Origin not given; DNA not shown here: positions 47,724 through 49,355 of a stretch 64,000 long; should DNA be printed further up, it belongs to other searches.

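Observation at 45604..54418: Composite Flp/Tad (type IVc) pilus locus in a monoderm, ending in two type IVa-style prepilins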

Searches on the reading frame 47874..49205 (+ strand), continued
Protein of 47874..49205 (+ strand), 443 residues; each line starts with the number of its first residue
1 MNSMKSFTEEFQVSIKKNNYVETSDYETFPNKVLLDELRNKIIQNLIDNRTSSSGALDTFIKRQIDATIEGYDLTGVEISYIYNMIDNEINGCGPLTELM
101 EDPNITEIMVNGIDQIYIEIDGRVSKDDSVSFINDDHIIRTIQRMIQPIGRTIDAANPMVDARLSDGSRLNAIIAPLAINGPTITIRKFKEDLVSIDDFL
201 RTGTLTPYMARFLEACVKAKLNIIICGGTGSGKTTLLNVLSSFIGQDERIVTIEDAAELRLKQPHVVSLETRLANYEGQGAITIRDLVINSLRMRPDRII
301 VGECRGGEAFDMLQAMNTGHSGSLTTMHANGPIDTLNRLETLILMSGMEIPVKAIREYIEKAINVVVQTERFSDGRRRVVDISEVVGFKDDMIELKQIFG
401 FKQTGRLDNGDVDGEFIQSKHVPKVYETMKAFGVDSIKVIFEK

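Call 61: search_protein_families(library=pfam, proteins=[L131:11364-12128:-, L131:12137-14281:-, L131:7642-9348:-, L131:9323-9913:-, L131:14365-14718:+, L131:6762-7655:+, L052:6754-7812:+, L055:8691-9218:+], max_evalue=0.01)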
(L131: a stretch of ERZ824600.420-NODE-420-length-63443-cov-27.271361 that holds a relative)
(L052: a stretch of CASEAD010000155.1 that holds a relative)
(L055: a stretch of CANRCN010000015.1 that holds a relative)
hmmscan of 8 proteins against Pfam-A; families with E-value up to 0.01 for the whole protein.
L131:11364-12128:- (254 aa): 2 families
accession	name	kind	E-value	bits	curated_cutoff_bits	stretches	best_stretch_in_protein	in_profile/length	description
PF06750.18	A24_N_bact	-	7e-37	125.8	23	1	11-93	1-83/84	Bacterial Peptidase A24 N-terminal domain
PF01478.23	Peptidase_A24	-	9.1e-14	52.2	26.5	1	104-214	1-104/104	Type IV leader peptidase family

L131:12137-14281:- (714 aa): 1 family
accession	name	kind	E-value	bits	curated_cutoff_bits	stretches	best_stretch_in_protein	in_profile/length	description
PF00482.28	T2SSF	-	1.4e-55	187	25.2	2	378-501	1-125/125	Type II secretion system (T2SS), protein F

L131:7642-9348:- (568 aa): 0 families

L131:9323-9913:- (196 aa): 1 family
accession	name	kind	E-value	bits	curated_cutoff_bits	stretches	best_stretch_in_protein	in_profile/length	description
PF01665.21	Rota_NSP3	-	0.0061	16.1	25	1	99-167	7-72/311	Rotavirus non-structural protein NSP3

L131:14365-14718:+ (117 aa): 1 family
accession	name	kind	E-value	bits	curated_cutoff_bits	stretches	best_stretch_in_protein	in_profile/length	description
PF14181.11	YqfQ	-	5e-08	33.7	27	1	22-100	40-119/166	YqfQ-like protein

L131:6762-7655:+ (297 aa): 1 family
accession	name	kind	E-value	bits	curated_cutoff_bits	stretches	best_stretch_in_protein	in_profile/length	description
PF07670.19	Gate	-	3.5e-07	31.1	29.6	1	34-94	2-60/104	Nucleoside recognition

L052:6754-7812:+ (352 aa): 0 families

L055:8691-9218:+ (175 aa): 0 families

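Call 65: search_solved_structures(query=window:47874-49205:+, max_evalue=1e-20)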
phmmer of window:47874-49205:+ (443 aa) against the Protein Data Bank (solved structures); distinct sequences matched with E-value up to 1e-20: 9.
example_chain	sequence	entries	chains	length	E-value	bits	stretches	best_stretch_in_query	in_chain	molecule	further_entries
9e24_A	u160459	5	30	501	4.5e-103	348.5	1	68-433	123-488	CpaF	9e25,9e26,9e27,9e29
8rkd_E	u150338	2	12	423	5e-103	348.3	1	69-433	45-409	Pilus assembly ATPase CpaF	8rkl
8rjf_A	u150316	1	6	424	5.1e-103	348.3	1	69-433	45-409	Pilus assembly ATPase CpaF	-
2oap_1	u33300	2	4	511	1.2e-41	146.1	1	86-388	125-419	Type II secretion system protein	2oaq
4ii7_A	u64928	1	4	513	1.5e-39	139.3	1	73-388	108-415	FlaI ATPase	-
4ihq_A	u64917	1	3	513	9.9e-39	136.6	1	73-388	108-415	FlaI ATPase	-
2gza_A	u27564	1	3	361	4.1e-32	114.8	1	94-378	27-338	Type IV secretion system protein VirB11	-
6bge_A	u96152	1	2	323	1.2e-28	103.3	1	150-344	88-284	VirB11-like protein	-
1g6o_A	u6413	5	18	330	1.3e-28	103.3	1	150-344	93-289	CAG-ALPHA | virB11 homolog | Cag-alfa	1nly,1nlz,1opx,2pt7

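Call 79: list_cluster_members(proteins=[L105:10001-11548:+, L113:10001-11593:+, L128:6360-7787:+, L120:9989-11503:+, L108:10001-11503:+, L131:10001-11314:+, L121:6196-7542:+, L152:10004-11503:+, L106:10001-11530:+])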
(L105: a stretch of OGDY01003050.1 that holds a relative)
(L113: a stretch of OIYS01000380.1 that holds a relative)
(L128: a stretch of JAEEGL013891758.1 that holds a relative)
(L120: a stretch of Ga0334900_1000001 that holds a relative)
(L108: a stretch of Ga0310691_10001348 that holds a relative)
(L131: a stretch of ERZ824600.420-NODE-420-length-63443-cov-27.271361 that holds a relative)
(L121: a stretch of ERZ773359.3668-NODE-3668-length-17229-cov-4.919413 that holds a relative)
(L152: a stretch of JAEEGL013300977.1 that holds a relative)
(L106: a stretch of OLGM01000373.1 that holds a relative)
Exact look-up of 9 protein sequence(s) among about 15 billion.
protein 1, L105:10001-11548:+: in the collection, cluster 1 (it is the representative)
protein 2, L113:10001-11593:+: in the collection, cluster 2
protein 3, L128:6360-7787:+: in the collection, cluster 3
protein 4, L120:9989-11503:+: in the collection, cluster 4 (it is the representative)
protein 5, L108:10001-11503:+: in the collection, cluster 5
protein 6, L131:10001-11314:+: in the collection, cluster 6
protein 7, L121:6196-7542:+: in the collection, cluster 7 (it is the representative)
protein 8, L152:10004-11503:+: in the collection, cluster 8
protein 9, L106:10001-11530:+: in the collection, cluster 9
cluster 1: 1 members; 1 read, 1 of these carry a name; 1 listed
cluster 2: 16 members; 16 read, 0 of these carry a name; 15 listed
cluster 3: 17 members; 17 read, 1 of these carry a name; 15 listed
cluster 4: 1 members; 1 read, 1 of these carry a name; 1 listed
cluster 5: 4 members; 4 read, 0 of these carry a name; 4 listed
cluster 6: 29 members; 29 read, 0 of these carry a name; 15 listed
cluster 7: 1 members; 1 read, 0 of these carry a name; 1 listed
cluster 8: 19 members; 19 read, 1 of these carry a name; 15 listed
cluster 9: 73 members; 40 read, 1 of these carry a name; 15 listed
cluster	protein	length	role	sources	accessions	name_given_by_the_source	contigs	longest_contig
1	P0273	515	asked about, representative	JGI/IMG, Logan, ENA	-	type IV pilus assembly protein PilB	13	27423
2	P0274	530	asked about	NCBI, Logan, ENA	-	-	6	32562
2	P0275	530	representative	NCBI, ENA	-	-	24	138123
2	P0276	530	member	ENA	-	-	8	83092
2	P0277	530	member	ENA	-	-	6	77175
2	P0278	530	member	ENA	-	-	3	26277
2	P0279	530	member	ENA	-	-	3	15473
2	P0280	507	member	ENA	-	-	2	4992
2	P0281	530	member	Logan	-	-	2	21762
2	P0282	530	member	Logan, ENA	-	-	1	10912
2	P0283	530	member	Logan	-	-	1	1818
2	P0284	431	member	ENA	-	-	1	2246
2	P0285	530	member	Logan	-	-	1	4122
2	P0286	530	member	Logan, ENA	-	-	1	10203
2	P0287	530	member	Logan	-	-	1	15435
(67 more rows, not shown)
